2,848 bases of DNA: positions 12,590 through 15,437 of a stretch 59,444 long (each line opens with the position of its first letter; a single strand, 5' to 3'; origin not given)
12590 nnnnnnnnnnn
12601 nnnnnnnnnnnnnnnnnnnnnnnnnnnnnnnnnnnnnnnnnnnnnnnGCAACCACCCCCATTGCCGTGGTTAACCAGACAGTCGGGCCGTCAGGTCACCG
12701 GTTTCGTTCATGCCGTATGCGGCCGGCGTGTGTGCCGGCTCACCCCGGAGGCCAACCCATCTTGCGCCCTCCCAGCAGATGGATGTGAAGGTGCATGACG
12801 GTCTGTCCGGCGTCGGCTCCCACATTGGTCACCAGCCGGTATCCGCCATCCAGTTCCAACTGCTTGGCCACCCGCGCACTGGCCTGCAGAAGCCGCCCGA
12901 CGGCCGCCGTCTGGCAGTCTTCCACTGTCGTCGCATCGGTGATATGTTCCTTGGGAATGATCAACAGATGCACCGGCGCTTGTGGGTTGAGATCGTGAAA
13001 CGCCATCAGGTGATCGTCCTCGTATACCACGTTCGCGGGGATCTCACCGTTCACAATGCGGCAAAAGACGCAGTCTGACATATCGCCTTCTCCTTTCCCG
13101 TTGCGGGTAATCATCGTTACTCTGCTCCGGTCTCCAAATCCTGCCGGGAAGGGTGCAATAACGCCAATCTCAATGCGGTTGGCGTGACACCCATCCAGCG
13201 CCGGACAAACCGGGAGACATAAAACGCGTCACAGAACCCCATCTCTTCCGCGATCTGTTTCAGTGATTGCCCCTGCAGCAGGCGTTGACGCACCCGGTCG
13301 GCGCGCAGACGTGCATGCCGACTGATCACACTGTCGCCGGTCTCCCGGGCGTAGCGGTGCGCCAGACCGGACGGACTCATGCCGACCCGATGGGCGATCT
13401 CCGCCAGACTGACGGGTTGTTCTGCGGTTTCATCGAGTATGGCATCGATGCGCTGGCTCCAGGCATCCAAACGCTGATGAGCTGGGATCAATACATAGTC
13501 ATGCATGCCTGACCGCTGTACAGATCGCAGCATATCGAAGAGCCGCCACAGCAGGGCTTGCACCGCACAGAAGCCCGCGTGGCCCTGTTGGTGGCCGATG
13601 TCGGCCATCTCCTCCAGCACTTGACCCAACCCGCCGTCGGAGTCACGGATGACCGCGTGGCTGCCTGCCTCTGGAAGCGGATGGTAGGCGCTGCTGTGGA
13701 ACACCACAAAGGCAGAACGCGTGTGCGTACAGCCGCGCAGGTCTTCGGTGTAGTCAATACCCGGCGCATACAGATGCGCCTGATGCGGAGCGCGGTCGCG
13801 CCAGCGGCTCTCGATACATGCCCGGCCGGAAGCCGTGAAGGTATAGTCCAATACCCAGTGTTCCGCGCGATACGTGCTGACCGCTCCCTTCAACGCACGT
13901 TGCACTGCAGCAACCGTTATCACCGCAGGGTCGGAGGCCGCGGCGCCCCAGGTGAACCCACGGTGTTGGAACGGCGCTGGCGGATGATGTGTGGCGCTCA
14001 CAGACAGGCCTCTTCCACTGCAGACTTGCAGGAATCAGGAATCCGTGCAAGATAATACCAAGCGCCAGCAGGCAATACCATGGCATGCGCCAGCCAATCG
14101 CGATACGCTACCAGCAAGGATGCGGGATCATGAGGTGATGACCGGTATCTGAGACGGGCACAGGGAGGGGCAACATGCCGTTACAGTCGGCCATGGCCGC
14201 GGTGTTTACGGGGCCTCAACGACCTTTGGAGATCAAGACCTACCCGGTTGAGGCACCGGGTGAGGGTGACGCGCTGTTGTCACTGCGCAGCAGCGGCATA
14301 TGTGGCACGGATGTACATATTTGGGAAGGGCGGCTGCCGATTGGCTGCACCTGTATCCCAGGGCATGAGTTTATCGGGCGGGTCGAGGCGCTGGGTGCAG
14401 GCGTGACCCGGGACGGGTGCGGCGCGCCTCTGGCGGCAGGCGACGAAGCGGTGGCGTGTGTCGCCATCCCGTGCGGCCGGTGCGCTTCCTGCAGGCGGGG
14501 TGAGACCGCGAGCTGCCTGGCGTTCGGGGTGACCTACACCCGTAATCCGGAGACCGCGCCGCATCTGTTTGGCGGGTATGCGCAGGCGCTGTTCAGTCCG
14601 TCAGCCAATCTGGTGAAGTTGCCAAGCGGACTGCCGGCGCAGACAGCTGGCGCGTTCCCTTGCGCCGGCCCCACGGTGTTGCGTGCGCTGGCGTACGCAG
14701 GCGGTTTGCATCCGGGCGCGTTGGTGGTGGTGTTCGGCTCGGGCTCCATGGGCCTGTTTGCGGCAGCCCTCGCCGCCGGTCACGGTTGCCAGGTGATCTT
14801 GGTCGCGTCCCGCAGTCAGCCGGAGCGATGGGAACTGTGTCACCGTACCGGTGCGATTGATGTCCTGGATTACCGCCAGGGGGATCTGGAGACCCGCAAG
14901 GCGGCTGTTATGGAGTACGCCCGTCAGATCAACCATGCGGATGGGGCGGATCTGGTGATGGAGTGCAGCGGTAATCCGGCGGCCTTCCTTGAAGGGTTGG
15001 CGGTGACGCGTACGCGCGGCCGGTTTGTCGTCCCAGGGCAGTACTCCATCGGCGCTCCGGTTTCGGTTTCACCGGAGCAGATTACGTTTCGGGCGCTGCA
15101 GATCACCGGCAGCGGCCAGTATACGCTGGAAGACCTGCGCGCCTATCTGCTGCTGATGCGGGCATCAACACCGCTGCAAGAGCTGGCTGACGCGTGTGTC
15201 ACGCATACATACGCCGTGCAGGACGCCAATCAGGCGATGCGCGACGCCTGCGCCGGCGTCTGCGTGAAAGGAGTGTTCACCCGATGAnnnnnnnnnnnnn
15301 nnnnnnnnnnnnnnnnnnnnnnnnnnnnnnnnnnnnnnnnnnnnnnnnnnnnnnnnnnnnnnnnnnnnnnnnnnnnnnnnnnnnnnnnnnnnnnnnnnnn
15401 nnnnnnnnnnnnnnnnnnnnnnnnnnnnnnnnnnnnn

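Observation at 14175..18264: Compact, uncharacterised-looking glycyl radical enzyme module (MDR dehydrogenase - 697-aa GRE - activase) under a divergent AraC regulator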

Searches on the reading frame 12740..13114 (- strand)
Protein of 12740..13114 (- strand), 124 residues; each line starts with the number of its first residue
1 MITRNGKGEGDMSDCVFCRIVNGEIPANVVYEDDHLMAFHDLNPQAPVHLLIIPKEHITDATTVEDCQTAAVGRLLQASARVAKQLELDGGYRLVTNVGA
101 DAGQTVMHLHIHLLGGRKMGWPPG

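Call 13: search_protein_families(library=pfam, proteins=[window:12740-13114:-], max_evalue=0.00001)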
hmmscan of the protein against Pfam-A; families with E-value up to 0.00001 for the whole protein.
window:12740-13114:- (124 aa): 2 families
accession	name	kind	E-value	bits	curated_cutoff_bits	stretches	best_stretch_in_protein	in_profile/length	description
PF01230.28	HIT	-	6.4e-30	104.1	21.5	1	23-118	2-97/98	HIT domain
PF11969.13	DcpS_C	-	9.4e-24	84.5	24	1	15-115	2-101/114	Scavenger mRNA decapping enzyme C-term binding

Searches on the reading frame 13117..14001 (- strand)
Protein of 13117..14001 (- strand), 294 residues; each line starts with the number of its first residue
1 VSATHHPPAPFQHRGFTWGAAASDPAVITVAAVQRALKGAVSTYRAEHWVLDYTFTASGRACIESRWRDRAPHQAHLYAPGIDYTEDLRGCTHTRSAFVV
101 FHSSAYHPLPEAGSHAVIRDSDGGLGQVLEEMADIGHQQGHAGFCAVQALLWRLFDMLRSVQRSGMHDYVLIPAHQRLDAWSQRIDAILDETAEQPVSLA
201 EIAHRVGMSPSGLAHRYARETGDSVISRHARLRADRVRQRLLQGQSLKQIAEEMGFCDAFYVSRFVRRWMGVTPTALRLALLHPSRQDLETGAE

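Call 7: search_protein_families(library=pfam, proteins=[window:13117-14001:-])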
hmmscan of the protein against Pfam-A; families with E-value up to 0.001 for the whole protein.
window:13117-14001:- (294 aa): 2 families
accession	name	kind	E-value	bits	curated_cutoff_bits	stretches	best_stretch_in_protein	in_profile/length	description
PF12833.13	HTH_18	-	4.7e-16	59.3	33.6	1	202-278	1-78/80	Helix-turn-helix domain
PF00165.29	HTH_AraC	-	2.2e-11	44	26.6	1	238-278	2-41/42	Bacterial regulatory helix-turn-helix proteins, AraC family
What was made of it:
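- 13117..14001 (-): AraC-family transcriptional regulator (294 aa), divergent from the operon. PF12833 HTH_18, E=4.7e-16, at residues 202-278 (call 7).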

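Call 8: search_protein_families(library=ncbifam, proteins=[window:13117-14001:-])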
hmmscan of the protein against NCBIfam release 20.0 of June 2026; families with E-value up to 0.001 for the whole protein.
window:13117-14001:- (294 aa): 16 families
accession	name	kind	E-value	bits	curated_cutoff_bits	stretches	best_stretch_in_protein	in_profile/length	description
NF007860.0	PRK10572.1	equivalog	1.2e-12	47.3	208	1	185-278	189-282/292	arabinose operon transcriptional regulator AraC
TIGR02297.1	HpaA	equivalog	1.4e-09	37.7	274.65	1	181-278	187-285/287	4-hydroxyphenylacetate catabolism regulatory protein HpaA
NF006902.0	PRK09393.1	equivalog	1.1e-07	31.3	425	1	178-279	219-320/327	transcriptional regulator FtrA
NF049968.1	QhpR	equivalog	3.4e-07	29.7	250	1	175-278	180-284/284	AraC-like transcriptional regulator QhpR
NF047455.1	TF_Staph_AryK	equivalog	3.8e-07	28.7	850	1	148-280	129-258/759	transcriptional regulator AryK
NF049932.1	TranspRegBtr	equivalog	1.2e-06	27.3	900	1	186-276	170-261/531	bacillibactin transport transcriptional regulator Btr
TIGR04094.1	adjacent_YSIRK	equivalog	3.8e-06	26.1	200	1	191-276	296-381/383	YSIRK-targeted surface antigen transcriptional regulator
NF007243.0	PRK09685.1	equivalog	5.6e-06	26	199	1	136-278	167-299/303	transcriptional regulator FeaR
NF011964.0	PRK15435.1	equivalog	6.9e-06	25.3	345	1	192-276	96-179/354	bifunctional DNA-binding transcriptional regulator/O6-methylguanine-DNA methyltransferase Ada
NF052371.1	TransRegGbdRPseu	equivalog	3.9e-05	22.9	480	1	186-280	231-326/365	choline metabolism transcriptional regulator GbdR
NF041686.2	ant_diox_reg_AndR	equivalog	0.00029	20.5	350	1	170-266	207-303/321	anthranilate 1,2-dioxygenase regulatory protein AndR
NF012198.0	MarA_TF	equivalog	0.00038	20.6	250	1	188-283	17-113/124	MDR efflux pump AcrAB transcriptional activator MarA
NF010028.0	PRK13503.1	equivalog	0.00048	19.6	288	1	154-279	150-271/278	HTH-type transcriptional activator RhaS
NF008564.0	PRK11511.1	equivalog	0.00049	20.2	202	1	188-283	17-113/127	MDR efflux pump AcrAB transcriptional activator MarA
NF052534.1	RzbtTranRegRhrA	equivalog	0.00049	19.4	500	1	174-278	205-308/312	rhizobactin biosynthesis transcriptional regulator RhrA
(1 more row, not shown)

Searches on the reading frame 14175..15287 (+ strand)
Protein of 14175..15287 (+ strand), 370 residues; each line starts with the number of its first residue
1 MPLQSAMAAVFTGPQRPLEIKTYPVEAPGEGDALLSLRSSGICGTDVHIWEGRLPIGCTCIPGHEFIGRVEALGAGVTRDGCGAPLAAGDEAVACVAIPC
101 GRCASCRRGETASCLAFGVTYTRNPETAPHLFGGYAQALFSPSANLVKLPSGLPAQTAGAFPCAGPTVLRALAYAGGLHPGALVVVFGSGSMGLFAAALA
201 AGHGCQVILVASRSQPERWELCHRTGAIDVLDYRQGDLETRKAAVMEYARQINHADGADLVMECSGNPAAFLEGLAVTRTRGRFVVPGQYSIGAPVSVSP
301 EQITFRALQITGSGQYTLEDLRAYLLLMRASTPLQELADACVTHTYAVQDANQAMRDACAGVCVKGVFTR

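Call 7: search_protein_families(library=pfam, proteins=[window:14175-15287:+])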
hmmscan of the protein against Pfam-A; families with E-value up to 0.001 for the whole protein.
window:14175-15287:+ (370 aa): 5 families
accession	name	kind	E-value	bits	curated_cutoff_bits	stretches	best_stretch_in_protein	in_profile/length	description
PF08240.17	ADH_N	-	1.4e-19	70.7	23.5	1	29-150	1-103/104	Alcohol dehydrogenase GroES-like domain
PF00107.32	ADH_zinc_N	-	3e-18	66.5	31.8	1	192-325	2-124/129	Zinc-binding dehydrogenase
PF00291.31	PALP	-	2.8e-05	24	35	1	179-255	53-125/295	Pyridoxal-phosphate dependent enzyme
PF16912.11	Glu_dehyd_C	-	4.7e-05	23.4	34.9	1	184-291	34-133/211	Glucose dehydrogenase C-terminus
PF00890.30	FAD_binding_2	-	0.00065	19.4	20.4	1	184-281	2-103/414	FAD binding domain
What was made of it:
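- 14175..15287 (+): Zn-dependent MDR alcohol dehydrogenase or carbonyl reductase (370 aa), probably NADP(H)-type. ADH_N plus ADH_zinc_N (call 7).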

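Call 8: search_protein_families(library=ncbifam, proteins=[window:14175-15287:+])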
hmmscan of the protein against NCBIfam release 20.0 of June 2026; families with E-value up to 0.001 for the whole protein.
window:14175-15287:+ (370 aa): 23 families
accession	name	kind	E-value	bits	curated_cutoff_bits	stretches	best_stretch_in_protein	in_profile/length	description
TIGR03366.1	HpnZ_proposed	hypoth_equivalog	2.8e-47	161.4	328.1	1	28-328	3-293/315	putative phosphonate catabolism associated alcohol dehydrogenase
NF003808.0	PRK05396.1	equivalog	1.2e-36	126.3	380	1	14-368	9-338/341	L-threonine 3-dehydrogenase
TIGR00692.1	tdh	equivalog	1.6e-34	119.5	458.35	1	20-368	13-338/340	L-threonine 3-dehydrogenase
TIGR03989.1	Rxyl_3153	subfamily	8.9e-29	100.9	440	1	7-368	3-368/370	NDMA-dependent alcohol dehydrogenase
NF041097.1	keto_inos_dh_IolM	equivalog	1.5e-28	99.5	450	1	18-358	40-377/389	scyllo-inosose 3-dehydrogenase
NF007489.0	PRK10083.1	equivalog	4.1e-25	88.5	376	1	16-314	10-283/339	Zn-dependent oxidoreductase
NF010344.0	PRK13771.1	subfamily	2.6e-22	79.2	349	1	8-328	3-295/334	putative alcohol dehydrogenase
TIGR03451.1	mycoS_dep_FDH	equivalog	2.8e-22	79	512.9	1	15-288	11-276/358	S-(hydroxymethyl)mycothiol dehydrogenase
NF047908.1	AldhRedAhr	equivalog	9.4e-22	77.3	470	1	12-357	10-321/335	NADPH-dependent aldehyde reductase Ahr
TIGR02818.1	adh_III_F_hyde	equivalog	1.8e-21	76.6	543.95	1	8-368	4-366/368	S-(hydroxymethyl)glutathione dehydrogenase/class III alcohol dehydrogenase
NF006940.0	PRK09422.1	equivalog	6.1e-21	74.7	344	1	18-322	12-292/338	alcohol dehydrogenase AdhP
TIGR02824.1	quinone_pig3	subfamily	1.3e-19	70.4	296.8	2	133-313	92-262/325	putative NAD(P)H quinone oxidoreductase, PIG3 family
NF007375.0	PRK09880.1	equivalog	1.6e-18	66.6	469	1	30-326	27-302/344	L-idonate 5-dehydrogenase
TIGR02822.1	adh_fam_2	subfamily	4e-18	65.6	283.5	1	16-361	13-320/329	zinc-binding alcohol dehydrogenase family protein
NF041172.1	AcrlCoa_red_Thmprot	equivalog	6.9e-17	61.4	500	1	8-355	3-318/334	acryloyl-CoA reductase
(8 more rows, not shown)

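Call 40: search_solved_structures(query=window:14175-15287:+, max_evalue=1e-15)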
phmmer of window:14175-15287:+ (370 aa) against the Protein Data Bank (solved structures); distinct sequences matched with E-value up to 1e-15: 44.
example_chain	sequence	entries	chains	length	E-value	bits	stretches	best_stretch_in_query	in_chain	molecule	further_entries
1vj0_A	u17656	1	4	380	6e-32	114.3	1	8-356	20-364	alcohol dehydrogenase, zinc-containing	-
4cpd_A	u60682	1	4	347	3.7e-26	95.3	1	29-288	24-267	ALCOHOL DEHYDROGENASE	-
2d8a_A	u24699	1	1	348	2.7e-25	92.4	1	7-351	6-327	Probable L-threonine 3-dehydrogenase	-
2dfv_A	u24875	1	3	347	3e-25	92.2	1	8-351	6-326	Probable L-threonine 3-dehydrogenase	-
4ej6_A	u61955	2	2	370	1.9e-23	86.4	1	4-320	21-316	Putative zinc-binding dehydrogenase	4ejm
5k1s_A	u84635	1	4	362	2.7e-23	85.8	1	13-339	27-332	Oxidoreductase, zinc-binding dehydrogenase family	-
3uko_A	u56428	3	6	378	3.2e-23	85.6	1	6-367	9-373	Alcohol dehydrogenase class-3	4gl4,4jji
8co4_A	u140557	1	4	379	3.2e-23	85.6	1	6-367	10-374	Alcohol dehydrogenase class-3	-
4l0q_A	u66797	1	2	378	1.5e-22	83.4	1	6-365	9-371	Alcohol dehydrogenase class-3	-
4dl9_A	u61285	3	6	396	1.9e-22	83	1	6-366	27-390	Alcohol dehydrogenase class III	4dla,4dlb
2dq4_A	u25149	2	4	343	7.2e-22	81.1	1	12-282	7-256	L-threonine 3-dehydrogenase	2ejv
6isv_A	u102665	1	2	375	7.8e-22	81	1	9-231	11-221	Acetophenone reductase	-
5kia_A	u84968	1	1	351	2.3e-21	79.4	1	9-358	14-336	L-threonine 3-dehydrogenase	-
1rjw_A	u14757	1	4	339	8.7e-21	77.6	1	8-231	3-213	Alcohol dehydrogenase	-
7aas_A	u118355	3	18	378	1.1e-20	77.3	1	7-369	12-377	S-(hydroxymethyl)glutathione dehydrogenase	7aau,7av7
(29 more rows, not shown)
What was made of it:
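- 14175..15287 (+): The best PDB match is 1vj0, a zinc-containing alcohol dehydrogenase entry (call 40).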

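Call 50: find_homologous_proteins(query=window:14175-15287:+)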
Query window:14175-15287:+ (370 aa): 583 proteins with E <= 0.001 among 8000 candidates; the best 120 are listed.
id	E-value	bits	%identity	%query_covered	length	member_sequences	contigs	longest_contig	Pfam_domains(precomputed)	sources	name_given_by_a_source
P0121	2.4e-245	831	100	100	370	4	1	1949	PF00107.33,PF08240.18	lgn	-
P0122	9.7e-194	662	78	100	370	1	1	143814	PF00107.33,PF16912.12,PF08240.18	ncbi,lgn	-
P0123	6.5e-123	429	52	99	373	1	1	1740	PF00107.33,PF16912.12,PF08240.18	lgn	-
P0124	2.4e-122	427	54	100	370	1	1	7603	PF00107.33,PF16912.12,PF08240.18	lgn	-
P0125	2.8e-122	426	55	100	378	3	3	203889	PF00107.33,PF08240.18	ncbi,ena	-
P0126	4.1e-122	426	54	100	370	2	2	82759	PF00107.33,PF16912.12,PF08240.18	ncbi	ncbi:MAG: alcohol dehydrogenase catalytic domain-containing protein [Spirochaetota bacterium]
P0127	1.5e-121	424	57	98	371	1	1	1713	PF00107.33,PF08240.18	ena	-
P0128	2.2e-121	423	55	99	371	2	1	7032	PF00107.33,PF08240.18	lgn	-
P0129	3.2e-121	423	52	98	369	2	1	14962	PF00107.33,PF16912.12,PF08240.18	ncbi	-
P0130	3.7e-121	423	55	98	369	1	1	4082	PF00107.33,PF08240.18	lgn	-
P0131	8.3e-121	422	56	99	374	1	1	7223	PF00107.33,PF16912.12,PF08240.18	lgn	-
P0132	2.2e-120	420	54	100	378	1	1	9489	PF00107.33,PF08240.18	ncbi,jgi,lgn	jgi:threonine dehydrogenase-like Zn-dependent dehydrogenase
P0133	3.2e-120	420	55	100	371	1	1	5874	PF00107.33,PF16912.12,PF08240.18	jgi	-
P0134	3.5e-120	420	56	99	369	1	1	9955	PF00107.33,PF16912.12,PF08240.18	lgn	-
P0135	6.4e-120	419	54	100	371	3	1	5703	PF00107.33,PF08240.18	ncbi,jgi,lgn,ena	jgi:D-arabinose 1-dehydrogenase-like Zn-dependent alcohol dehydrogenase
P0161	6.4e-117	409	54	99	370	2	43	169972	PF00107.33,PF16912.12,PF08240.18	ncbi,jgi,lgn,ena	-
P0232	3.2e-111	390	50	99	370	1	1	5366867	PF00107.33,PF16912.12,PF08240.18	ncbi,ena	-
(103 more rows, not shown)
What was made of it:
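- The DH has weak hits to Glu_dehyd_C (calls 7, 50).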

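Call 52: find_encoding_contigs(protein=P0126, flank=8000, max_places=1)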
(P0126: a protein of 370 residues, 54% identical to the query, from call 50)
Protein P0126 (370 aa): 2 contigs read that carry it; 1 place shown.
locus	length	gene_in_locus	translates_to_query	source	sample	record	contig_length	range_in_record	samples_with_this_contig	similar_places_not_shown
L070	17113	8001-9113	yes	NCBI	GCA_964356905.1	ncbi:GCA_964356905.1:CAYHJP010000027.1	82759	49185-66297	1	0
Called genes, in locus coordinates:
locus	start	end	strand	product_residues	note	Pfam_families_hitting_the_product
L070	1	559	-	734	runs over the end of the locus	PF02465:FliD_N, PF07195:FliD_C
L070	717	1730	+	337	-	PF00356:LacI, PF13377:Peripla_BP_3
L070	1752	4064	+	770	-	PF02018:CBM_4_9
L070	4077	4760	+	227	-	-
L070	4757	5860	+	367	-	PF16126:DUF4838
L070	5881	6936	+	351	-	PF02018:CBM_4_9 (weak)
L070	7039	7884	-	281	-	PF00165:HTH_AraC (weak), PF12833:HTH_18, PF00165:HTH_AraC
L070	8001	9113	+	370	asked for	PF08240:ADH_N, PF16912:Glu_dehyd_C, PF00107:ADH_zinc_N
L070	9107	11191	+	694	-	PF02901:PFL-like, PF01228:Gly_radical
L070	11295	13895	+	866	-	-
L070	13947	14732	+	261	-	PF12146:Hydrolase_4, PF20434:BD-FAE (weak), PF00561:Abhydrolase_1, PF00326:Peptidase_S9 (weak)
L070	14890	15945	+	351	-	PF02311:AraC_binding, PF07883:Cupin_2 (weak), PF00165:HTH_AraC (weak), PF12833:HTH_18, PF00165:HTH_AraC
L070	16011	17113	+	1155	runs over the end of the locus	PF02449:Glyco_hydro_42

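Call 53: find_encoding_contigs(protein=P0232, flank=8000, max_places=1)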
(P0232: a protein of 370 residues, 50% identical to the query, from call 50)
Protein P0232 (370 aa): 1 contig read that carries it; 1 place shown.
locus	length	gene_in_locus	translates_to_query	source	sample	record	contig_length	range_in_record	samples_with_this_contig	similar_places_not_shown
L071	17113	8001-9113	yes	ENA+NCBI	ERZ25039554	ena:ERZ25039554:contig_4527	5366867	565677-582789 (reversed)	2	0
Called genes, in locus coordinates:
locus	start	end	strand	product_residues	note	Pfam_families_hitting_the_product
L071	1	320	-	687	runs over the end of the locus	PF02901:PFL-like, PF01228:Gly_radical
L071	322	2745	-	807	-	PF02837:Glyco_hydro_2_N (weak), PF00703:Glyco_hydro_2, PF02836:Glyco_hydro_2_C (weak), PF00754:F5_F8_type_C, PF22633:F5_F8_type_C_2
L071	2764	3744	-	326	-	PF02653:BPD_transp_2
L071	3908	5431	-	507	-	PF00005:ABC_tran, PF09818:ABC_ATPase (faint), PF13304:AAA_21 (faint), PF00005:ABC_tran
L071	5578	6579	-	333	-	PF00532:Peripla_BP_1, PF13407:Peripla_BP_4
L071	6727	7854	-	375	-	-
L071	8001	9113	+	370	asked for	PF08240:ADH_N, PF16912:Glu_dehyd_C, PF00107:ADH_zinc_N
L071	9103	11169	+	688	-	PF02901:PFL-like, PF01228:Gly_radical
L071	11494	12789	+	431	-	PF07690:MFS_1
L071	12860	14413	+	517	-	PF14587:Glyco_hydr_30_2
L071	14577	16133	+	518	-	-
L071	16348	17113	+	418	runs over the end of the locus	PF01041:DegT_DnrJ_EryC1, PF01053:Cys_Met_Meta_PP (weak)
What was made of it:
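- A CUT2-type monosaccharide ABC transporter plus GH2 and GH30 (call 53).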

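Call 54: find_encoding_contigs(protein=P0161, flank=8000, max_places=1)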
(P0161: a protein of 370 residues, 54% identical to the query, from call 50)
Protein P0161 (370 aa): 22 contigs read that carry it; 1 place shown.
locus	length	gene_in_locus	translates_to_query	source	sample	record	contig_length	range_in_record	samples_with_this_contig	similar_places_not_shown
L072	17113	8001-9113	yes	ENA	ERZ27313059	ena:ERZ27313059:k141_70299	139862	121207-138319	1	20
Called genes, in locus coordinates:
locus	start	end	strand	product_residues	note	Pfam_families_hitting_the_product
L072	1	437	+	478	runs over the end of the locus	PF00206:Lyase_1, PF10397:ADSL_C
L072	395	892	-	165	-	-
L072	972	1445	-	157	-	-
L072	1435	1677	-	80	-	-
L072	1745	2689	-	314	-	PF01261:AP_endonuc_2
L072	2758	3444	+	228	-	-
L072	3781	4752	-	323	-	-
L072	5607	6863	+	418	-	PF01546:Peptidase_M20, PF07687:M20_dimer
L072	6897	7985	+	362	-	PF01208:URO-D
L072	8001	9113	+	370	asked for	PF08240:ADH_N, PF16912:Glu_dehyd_C (weak), PF00107:ADH_zinc_N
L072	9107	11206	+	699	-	PF02901:PFL-like, PF01228:Gly_radical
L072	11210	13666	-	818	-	PF02927:CelD_N, PF00759:Glyco_hydro_9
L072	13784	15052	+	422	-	PF11340:DUF3142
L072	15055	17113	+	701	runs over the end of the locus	-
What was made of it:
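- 14175..15287 (+): Three of three DH-seeded loci have a short GRE immediately downstream (calls 52-54).
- Three of three DH-seeded loci have the GRE next door (calls 52-54).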

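Call 92: search_protein_families(library=ncbifam, proteins=[L070:13947-14732:+], max_evalue=0.001)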
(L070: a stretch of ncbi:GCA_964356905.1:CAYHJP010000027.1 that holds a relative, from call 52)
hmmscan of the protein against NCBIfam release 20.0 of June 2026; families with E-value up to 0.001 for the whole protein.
L070:13947-14732:+ (261 aa): 9 families
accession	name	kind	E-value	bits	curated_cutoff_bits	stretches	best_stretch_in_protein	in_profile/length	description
TIGR01249.1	pro_imino_pep_1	equivalog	5.5e-08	32.3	259.75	1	87-158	69-140/307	prolyl aminopeptidase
NF051488.1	bifunc_PcaDC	exception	3.8e-07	29.6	390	1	78-159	39-124/375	bifunctional 3-oxoadipate enol-lactonase/4-carboxymuconolactone decarboxylase PcaDC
TIGR02427.1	protocat_pcaD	equivalog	4.5e-07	29.5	255.85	1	93-161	59-127/251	3-oxoadipate enol-lactonase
NF053683.1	esterase_mleBRB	exception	1.7e-06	27.9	585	0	101-151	82-131/280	BRB family alpha/beta fold macrolide esterase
NF052354.1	EstLipQMycob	equivalog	0.00018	20.2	700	1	181-241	312-374/418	esterase LipQ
TIGR02821.1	fghA_ester_D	equivalog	0.00026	20.7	281.7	1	91-158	117-182/275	S-formylglutathione hydrolase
NF011457.0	PRK14875.1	equivalog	0.00043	19.3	307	0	188-223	304-339/372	acetoin dehydrogenase dihydrolipoyllysine-residue acetyltransferase subunit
NF047917.1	MetX_acetyl_MTB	exception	0.00057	19.1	475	0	117-159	143-184/361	homoserine O-acetyltransferase MetX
TIGR01250.1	pro_imino_pep_2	subfamily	0.00065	19.3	167.65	1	104-157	87-140/288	proline iminopeptidase-family hydrolase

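Call 101: search_protein_families(library=pfam, proteins=[L071:6727-7854:-, L071:14577-16133:+, L070:11295-13895:+], max_evalue=0.001)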
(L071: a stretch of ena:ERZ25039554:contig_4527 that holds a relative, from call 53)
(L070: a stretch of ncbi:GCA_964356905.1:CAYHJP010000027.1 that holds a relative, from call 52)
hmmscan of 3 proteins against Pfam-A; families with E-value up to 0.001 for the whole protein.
L071:6727-7854:- (375 aa): 0 families

L071:14577-16133:+ (518 aa): 0 families

L070:11295-13895:+ (866 aa): 1 family
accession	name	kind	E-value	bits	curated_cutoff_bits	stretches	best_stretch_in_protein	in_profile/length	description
PF02018.23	CBM_4_9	-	0.00026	21.8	25.9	0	35-166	2-131/136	Carbohydrate binding domain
